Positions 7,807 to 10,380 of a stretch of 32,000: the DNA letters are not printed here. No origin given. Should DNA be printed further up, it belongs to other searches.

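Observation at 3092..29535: Self-contained FAAL-PKS-NRPS cluster predicted to make a lipid/beta-keto-capped thiazole-thiazolidine-thiazoline compound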

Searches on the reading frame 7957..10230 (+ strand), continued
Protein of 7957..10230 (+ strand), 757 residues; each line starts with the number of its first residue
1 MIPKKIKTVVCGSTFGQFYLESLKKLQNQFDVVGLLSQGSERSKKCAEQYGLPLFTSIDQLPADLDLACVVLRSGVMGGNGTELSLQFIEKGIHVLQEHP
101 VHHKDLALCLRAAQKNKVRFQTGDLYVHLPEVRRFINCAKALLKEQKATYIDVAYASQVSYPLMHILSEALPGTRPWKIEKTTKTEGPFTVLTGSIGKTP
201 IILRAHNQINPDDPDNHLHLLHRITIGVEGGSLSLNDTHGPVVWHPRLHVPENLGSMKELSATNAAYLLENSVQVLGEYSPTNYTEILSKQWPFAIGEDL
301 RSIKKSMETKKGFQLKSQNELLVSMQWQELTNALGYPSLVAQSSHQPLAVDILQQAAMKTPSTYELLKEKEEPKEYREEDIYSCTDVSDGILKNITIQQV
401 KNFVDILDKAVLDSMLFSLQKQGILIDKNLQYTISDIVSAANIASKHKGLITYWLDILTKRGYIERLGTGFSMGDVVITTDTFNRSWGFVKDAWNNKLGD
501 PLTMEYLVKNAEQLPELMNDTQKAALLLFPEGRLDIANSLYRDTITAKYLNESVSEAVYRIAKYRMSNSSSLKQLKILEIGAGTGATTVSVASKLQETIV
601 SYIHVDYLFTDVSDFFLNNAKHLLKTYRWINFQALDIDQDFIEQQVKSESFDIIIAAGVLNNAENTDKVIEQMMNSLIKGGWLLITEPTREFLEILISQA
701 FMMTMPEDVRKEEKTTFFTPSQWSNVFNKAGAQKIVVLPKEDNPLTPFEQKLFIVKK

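Call 9: find_encoding_contigs(protein=P0001, flank=10000, max_places=3)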
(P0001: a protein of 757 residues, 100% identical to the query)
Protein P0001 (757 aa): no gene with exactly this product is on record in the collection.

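Call 10: find_encoding_contigs(protein=P0002, flank=10000, max_places=3)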
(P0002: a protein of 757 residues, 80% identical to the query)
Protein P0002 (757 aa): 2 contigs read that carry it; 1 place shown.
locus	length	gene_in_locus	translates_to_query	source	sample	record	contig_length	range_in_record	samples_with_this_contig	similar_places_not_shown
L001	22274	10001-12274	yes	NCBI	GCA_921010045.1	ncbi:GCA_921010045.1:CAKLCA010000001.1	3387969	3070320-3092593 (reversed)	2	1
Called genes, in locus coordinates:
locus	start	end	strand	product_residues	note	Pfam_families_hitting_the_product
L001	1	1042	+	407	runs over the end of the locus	PF02397:Bac_transf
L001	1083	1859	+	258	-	PF02563:Poly_export, PF10531:SLBB (weak), PF22461:SLBB_2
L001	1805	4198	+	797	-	PF02706:Wzz (weak), PF13807:GNVR, PF10609:ParA, PF13614:AAA_31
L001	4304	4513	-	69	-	-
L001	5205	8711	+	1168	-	PF00501:AMP-binding, PF08242:Methyltransf_12 (weak), PF00550:PP-binding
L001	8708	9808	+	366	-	PF03435:Sacchrp_dh_NADP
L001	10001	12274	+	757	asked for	PF01408:GFO_IDH_MocA, PF21390:Irp3-like_C, PF10294:Methyltransf_16 (weak), PF01209:Ubie_methyltran (weak), PF13489:Methyltransf_23, PF08241:Methyltransf_11 (weak), PF08242:Methyltransf_12, PF13847:Methyltransf_31, +2 more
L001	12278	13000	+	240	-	PF13468:Glyoxalase_3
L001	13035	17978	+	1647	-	PF18563:TubC_N, PF00668:Condensation, PF13193:AMP-binding_C (faint), PF00501:AMP-binding, PF00550:PP-binding (faint), PF00975:Thioesterase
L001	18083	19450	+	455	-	PF01554:MatE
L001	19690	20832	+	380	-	PF01053:Cys_Met_Meta_PP, PF00155:Aminotran_1_2 (weak), PF06838:Met_gamma_lyase (weak), PF00266:Aminotran_5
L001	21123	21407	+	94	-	-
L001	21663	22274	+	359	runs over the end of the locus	PF00144:Beta-lactamase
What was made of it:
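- This fits a need for homocysteine supply (call 10).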

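Call 11: find_encoding_contigs(protein=P0012, flank=10000, max_places=2)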
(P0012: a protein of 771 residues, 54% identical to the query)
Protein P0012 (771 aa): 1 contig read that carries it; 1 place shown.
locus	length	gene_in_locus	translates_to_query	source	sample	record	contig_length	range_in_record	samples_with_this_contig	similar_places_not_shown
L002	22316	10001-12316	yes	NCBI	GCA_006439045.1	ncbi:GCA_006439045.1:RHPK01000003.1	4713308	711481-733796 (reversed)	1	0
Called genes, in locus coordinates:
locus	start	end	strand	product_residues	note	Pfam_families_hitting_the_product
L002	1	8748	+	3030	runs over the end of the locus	PF00550:PP-binding, PF00668:Condensation, PF00501:AMP-binding, PF08242:Methyltransf_12, PF13489:Methyltransf_23, PF00550:PP-binding, PF00668:Condensation, PF00501:AMP-binding, +8 more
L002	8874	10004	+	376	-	PF01370:Epimerase (weak), PF03435:Sacchrp_dh_NADP, PF13460:NAD_binding_10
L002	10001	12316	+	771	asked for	PF01408:GFO_IDH_MocA, PF21390:Irp3-like_C, PF01209:Ubie_methyltran (faint), PF13489:Methyltransf_23, PF13847:Methyltransf_31, PF08241:Methyltransf_11, PF08242:Methyltransf_12, PF13649:Methyltransf_25 (weak)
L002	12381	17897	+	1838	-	PF18563:TubC_N, PF00668:Condensation, PF00501:AMP-binding, PF08241:Methyltransf_11, PF08242:Methyltransf_12, PF13489:Methyltransf_23, PF13847:Methyltransf_31, PF00550:PP-binding, +3 more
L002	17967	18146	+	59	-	-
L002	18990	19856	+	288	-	-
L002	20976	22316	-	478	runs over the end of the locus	PF00392:GntR, PF00155:Aminotran_1_2, PF12897:Asp_aminotransf (weak)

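Call 12: find_encoding_contigs(protein=P0009, flank=10000, max_places=2)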
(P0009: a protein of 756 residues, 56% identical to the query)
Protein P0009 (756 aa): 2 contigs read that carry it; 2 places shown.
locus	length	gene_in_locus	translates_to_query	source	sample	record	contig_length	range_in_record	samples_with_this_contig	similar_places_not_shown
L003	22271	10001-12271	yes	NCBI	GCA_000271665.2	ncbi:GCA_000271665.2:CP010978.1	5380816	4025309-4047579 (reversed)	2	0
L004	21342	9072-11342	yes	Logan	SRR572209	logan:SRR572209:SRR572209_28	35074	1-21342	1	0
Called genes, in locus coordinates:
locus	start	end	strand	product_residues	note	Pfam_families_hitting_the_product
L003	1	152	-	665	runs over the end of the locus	PF07715:Plug, PF00593:TonB_dep_Rec_b-barrel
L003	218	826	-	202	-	PF09605:Trep_Strep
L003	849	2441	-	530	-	PF13166:AAA_13 (faint), PF03193:RsgA_GTPase (faint), PF13238:AAA_18 (faint), PF00005:ABC_tran, PF13175:AAA_15 (faint), PF00005:ABC_tran, PF02463:SMC_N, PF13304:AAA_21 (weak), +4 more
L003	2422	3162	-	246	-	PF02361:CbiQ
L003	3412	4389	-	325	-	PF12833:HTH_18, PF00165:HTH_AraC (weak)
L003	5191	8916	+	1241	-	PF00501:AMP-binding, PF08242:Methyltransf_12 (weak), PF00550:PP-binding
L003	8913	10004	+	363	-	PF03435:Sacchrp_dh_NADP, PF13460:NAD_binding_10 (weak)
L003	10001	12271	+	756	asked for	PF01408:GFO_IDH_MocA, PF21390:Irp3-like_C, PF13489:Methyltransf_23, PF08241:Methyltransf_11 (weak), PF08242:Methyltransf_12, PF13649:Methyltransf_25 (weak), PF13847:Methyltransf_31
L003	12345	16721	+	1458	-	PF18563:TubC_N, PF00668:Condensation, PF00501:AMP-binding, PF13193:AMP-binding_C, PF00550:PP-binding, PF00975:Thioesterase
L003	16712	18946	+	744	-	PF00501:AMP-binding, PF23024:AMP-dom_DIP2-like, PF00550:PP-binding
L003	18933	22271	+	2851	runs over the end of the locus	PF00109:ketoacyl-synt, PF02801:Ketoacyl-synt_C, PF16197:KAsynt_C_assoc, PF00698:Acyl_transf_1, PF00668:Condensation, PF00501:AMP-binding, PF18563:TubC_N, PF00668:Condensation, +2 more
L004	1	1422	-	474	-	?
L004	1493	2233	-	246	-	PF02361:CbiQ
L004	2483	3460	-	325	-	PF12833:HTH_18, PF00165:HTH_AraC (weak)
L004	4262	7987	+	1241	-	PF00501:AMP-binding, PF08242:Methyltransf_12 (weak), PF00550:PP-binding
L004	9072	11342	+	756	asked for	PF01408:GFO_IDH_MocA, PF21390:Irp3-like_C, PF13489:Methyltransf_23, PF08241:Methyltransf_11 (weak), PF08242:Methyltransf_12, PF13649:Methyltransf_25 (weak), PF13847:Methyltransf_31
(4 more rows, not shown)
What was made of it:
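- Metal-uptake context in relatives: a TonB-dependent receptor and an ECF transporter flank the Pelosinus cluster (call 12).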

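Call 26: list_cluster_members(proteins=[P0001, P0002, P0068])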
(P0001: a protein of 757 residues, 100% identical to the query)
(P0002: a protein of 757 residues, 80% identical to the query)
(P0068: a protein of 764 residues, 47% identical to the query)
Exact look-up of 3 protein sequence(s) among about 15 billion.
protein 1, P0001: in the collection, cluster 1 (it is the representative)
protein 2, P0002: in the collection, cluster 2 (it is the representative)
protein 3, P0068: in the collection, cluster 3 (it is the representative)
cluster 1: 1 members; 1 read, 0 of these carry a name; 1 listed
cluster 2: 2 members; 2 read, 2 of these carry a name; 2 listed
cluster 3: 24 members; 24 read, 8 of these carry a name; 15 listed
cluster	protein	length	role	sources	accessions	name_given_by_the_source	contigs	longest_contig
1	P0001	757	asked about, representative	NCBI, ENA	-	-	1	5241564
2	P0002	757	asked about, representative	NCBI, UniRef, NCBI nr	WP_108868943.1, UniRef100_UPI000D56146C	bifunctional Gfo/Idh/MocA family oxidoreductase/class I SAM-dependent methyltransferase ...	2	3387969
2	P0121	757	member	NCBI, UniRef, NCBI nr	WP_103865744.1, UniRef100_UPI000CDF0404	bifunctional Gfo/Idh/MocA family oxidoreductase/class I SAM-dependent methyltransferase ...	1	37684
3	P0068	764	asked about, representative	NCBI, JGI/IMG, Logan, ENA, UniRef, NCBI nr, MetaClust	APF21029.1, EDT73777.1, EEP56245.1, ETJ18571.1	Thiazolinyl imide reductase [human gut metagenome] | Thiazolinyl imide reductase n=2 Tax=root TaxID=1 RepID=C4IC02_CLOBU | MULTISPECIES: bifunctional Gfo/Idh/MocA family oxidoreductase/class I SAM-dependent ...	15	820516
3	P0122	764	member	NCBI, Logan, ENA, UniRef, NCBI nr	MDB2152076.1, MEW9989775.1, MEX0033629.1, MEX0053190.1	bifunctional Gfo/Idh/MocA family oxidoreductase/class I SAM-dependent methyltransferase ...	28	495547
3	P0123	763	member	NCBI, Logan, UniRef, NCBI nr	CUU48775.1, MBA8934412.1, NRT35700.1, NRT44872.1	bifunctional Gfo/Idh/MocA family oxidoreductase/class I SAM-dependent methyltransferase ... | Thiazolinyl imide reductase n=1 Tax=Clostridium beijerinckii TaxID=1520 ...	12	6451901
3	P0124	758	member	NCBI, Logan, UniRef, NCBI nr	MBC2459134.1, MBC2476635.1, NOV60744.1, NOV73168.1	bifunctional Gfo/Idh/MocA family oxidoreductase/class I SAM-dependent methyltransferase ... | Gfo/Idh/MocA family oxidoreductase n=1 Tax=Clostridium beijerinckii TaxID=1520 ...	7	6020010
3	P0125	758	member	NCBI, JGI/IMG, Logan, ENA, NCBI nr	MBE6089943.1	MAG: methyltransferase [Clostridium beijerinckii] | methyltransferase [Clostridium beijerinckii]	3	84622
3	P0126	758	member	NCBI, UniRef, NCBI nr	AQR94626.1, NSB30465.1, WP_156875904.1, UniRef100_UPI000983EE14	bifunctional Gfo/Idh/MocA family oxidoreductase/class I SAM-dependent methyltransferase ...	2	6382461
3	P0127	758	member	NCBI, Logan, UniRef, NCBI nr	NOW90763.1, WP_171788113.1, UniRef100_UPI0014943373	thiazolinyl imide reductase [Clostridium beijerinckii] | bifunctional Gfo/Idh/MocA family oxidoreductase/class I SAM-dependent methyltransferase ...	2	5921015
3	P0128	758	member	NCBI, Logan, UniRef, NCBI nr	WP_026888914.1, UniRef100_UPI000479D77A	bifunctional Gfo/Idh/MocA family oxidoreductase/class I SAM-dependent methyltransferase ...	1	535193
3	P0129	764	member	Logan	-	-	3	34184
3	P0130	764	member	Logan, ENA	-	-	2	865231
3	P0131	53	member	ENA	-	-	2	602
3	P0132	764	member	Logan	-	-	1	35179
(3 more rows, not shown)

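Call 27: find_encoding_contigs(protein=P0068, flank=10000, max_places=2)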
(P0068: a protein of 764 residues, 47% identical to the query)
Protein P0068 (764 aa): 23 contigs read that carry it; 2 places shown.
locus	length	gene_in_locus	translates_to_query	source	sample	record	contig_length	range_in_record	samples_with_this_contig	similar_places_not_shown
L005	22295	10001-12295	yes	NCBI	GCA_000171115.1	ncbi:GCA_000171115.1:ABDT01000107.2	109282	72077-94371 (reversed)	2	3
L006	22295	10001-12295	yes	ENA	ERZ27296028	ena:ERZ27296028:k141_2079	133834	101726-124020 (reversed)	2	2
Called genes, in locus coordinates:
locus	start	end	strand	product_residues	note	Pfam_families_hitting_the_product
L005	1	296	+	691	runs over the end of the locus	PF00989:PAS (faint), PF08448:PAS_4 (weak), PF08447:PAS_3 (faint), PF13426:PAS_9 (faint), PF00512:HisKA, PF02518:HATPase_c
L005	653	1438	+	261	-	PF02001:DUF134, PF02579:Nitro_FeMo-Co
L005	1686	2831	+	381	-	PF13412:HTH_24, PF00480:ROK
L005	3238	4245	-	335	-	PF12833:HTH_18, PF00165:HTH_AraC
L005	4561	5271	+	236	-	PF22624:AASDHPPT_N, PF01648:ACPS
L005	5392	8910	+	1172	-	PF00501:AMP-binding, PF08242:Methyltransf_12, PF00550:PP-binding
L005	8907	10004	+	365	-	PF03435:Sacchrp_dh_NADP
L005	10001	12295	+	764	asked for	PF01408:GFO_IDH_MocA, PF21390:Irp3-like_C, PF13649:Methyltransf_25 (faint), PF13847:Methyltransf_31 (weak), PF08241:Methyltransf_11 (weak), PF08242:Methyltransf_12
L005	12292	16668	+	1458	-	PF18563:TubC_N, PF00668:Condensation, PF00501:AMP-binding, PF13193:AMP-binding_C, PF00550:PP-binding (weak), PF00975:Thioesterase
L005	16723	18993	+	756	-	PF00501:AMP-binding, PF23024:AMP-dom_DIP2-like, PF23297:ACP_SdgA_C (weak), PF00550:PP-binding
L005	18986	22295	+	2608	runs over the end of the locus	PF00109:ketoacyl-synt, PF02801:Ketoacyl-synt_C, PF16197:KAsynt_C_assoc, PF00698:Acyl_transf_1, PF00550:PP-binding, PF00668:Condensation, PF00501:AMP-binding, PF00668:Condensation, +2 more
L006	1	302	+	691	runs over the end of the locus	PF00989:PAS (faint), PF08448:PAS_4 (weak), PF08447:PAS_3 (faint), PF13426:PAS_9 (faint), PF00512:HisKA, PF02518:HATPase_c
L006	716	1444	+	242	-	PF02001:DUF134, PF02579:Nitro_FeMo-Co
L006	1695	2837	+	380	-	PF13412:HTH_24, PF00480:ROK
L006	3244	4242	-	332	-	PF12833:HTH_18, PF00165:HTH_AraC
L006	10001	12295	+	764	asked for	PF01408:GFO_IDH_MocA, PF21390:Irp3-like_C, PF13649:Methyltransf_25 (faint), PF13847:Methyltransf_31 (weak), PF08241:Methyltransf_11 (weak), PF08242:Methyltransf_12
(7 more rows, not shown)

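Call 33: find_related_loci(query=A1, collection=genome_contigs, flank=10000)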
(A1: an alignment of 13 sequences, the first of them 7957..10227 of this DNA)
Query A1 (757 aa) in genome_contigs; peptide patterns used: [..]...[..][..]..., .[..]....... (x = any residue, [..] = any of these).
599 stretches matched a pattern (row limit reached: there are more); 551 encode a relative of the query (tblastn E <= 1e-3); the best 80 are kept; 80 distinct loci.
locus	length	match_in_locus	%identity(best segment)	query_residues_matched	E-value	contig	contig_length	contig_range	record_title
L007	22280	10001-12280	55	4-757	0e+0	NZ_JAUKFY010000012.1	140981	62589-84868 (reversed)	Brevibacillus laterosporus strain MSSRFCCT15 T15_R1_and_R2_contig_12, whole genome shotgun sequence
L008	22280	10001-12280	54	5-757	0e+0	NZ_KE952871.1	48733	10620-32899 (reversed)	Aneurinibacillus aneurinilyticus ATCC 12856 Scaffold61, whole genome shotgun sequence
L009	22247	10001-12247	53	4-756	0e+0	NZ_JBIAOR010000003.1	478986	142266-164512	Brevibacillus sp. NPDC003359 NPDC003359_401_C7.ctg-0003, whole genome shotgun sequence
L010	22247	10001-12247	54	4-756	0e+0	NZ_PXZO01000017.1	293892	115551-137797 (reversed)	Brevibacillus porteri strain NRRL B-41110 contig_17, whole genome shotgun sequence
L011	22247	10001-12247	53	4-756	0e+0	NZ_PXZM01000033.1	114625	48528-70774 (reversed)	Brevibacillus fortis strain NRRL NRS-1210 N1210_contig_33, whole genome shotgun sequence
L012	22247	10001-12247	52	4-757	0e+0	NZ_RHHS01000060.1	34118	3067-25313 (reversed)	Brevibacillus gelatini strain DSM 100115 contig_60, whole genome shotgun sequence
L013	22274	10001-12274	51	4-757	0e+0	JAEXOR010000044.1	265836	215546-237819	MAG: Bacillota bacterium isolate OH_HBrB_152 k127_837931, whole genome shotgun sequence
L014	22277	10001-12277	51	5-757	0e+0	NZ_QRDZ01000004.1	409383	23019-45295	Cohnella phaseoli strain CECT 7287 Ga0244611_104, whole genome shotgun sequence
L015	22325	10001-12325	50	1-757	0e+0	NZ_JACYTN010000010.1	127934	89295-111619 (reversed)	Paenibacillus arenosi strain CAU 1523 contig10, whole genome shotgun sequence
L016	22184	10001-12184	52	4-757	0e+0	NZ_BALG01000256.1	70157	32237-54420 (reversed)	Paenibacillus popilliae ATCC 14706, whole genome shotgun sequence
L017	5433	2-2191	52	32-757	0e+0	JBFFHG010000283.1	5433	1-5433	MAG: Desulfosarcinaceae bacterium isolate Mix_mud16.2022.02.17 k141_3061390_length_5433_cov_7.0000, whole genome shotgun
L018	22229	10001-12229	48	1-757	0e+0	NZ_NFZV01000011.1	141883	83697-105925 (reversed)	Alkalilimnicola ehrlichii strain AK92 NODE_11_length_141883_cov_40.0144_ID_21, whole genome shotgun sequence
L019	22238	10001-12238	46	4-756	0e+0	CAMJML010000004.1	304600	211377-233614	MAG: uncultured Selenomonadales bacterium isolate SRR12377476_bin.3_metawrap_v1.3_MAG genome assembly, contig: SRR123774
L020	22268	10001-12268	47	1-757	0e+0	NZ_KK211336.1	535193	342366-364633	Clostridium beijerinckii HUN142 T483DRAFT_scaffold00002.2, whole genome shotgun sequence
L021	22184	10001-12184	47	4-756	0e+0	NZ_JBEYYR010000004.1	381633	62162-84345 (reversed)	Streptomyces sp. NPDC046727 NPDC046727_66_C10.ctg-0004, whole genome shotgun sequence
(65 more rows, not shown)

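Call 49: search_solved_structures(query=window:7957-10227:+, max_evalue=0.001)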
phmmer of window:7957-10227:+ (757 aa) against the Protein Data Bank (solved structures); distinct sequences matched with E-value up to 0.001: 9.
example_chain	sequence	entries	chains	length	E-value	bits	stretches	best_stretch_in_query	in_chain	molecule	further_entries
4gmf_A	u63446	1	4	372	7.7e-38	133.6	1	5-256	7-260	Yersiniabactin biosynthetic protein YbtU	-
4gmg_A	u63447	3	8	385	8.6e-38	133.4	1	5-256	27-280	Yersiniabactin biosynthetic protein YbtU | Irp3 protein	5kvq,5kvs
6cca_A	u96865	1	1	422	9.7e-27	96.9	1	513-743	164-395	DisA protein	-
6d6y_A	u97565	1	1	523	1.4e-26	96.4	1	415-746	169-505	AprA Methyltransferase 2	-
5thy_A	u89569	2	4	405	1.1e-24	90.2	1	502-755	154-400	CurJ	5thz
7dmb_A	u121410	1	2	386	2.3e-16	62.6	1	530-698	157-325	Putative methyltransferase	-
6kjg_A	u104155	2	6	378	1.4e-15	60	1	538-733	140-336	Dual-functional monooxygenase/methyltransferase psoF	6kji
5mpt_A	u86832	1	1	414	5.9e-09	38.1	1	529-691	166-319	Citrinin polyketide synthase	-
7cpx_A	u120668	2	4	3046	1.5e-06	30.2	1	572-690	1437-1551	Lovastatin nonaketide synthase, polyketide synthase component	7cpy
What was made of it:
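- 7966..8982 (+): ORF C, N-terminal thiazolinyl imine reductase (Irp3/YbtU/PchG type). PDB 4GMF/5KVQ at E 8e-38 (call 49).
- On Sorangibactin/anthrochelin/bulbichelin (coelibactin-like) metallophore clusters: PDB YbtU/Irp3 at E 8e-38 (call 49).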
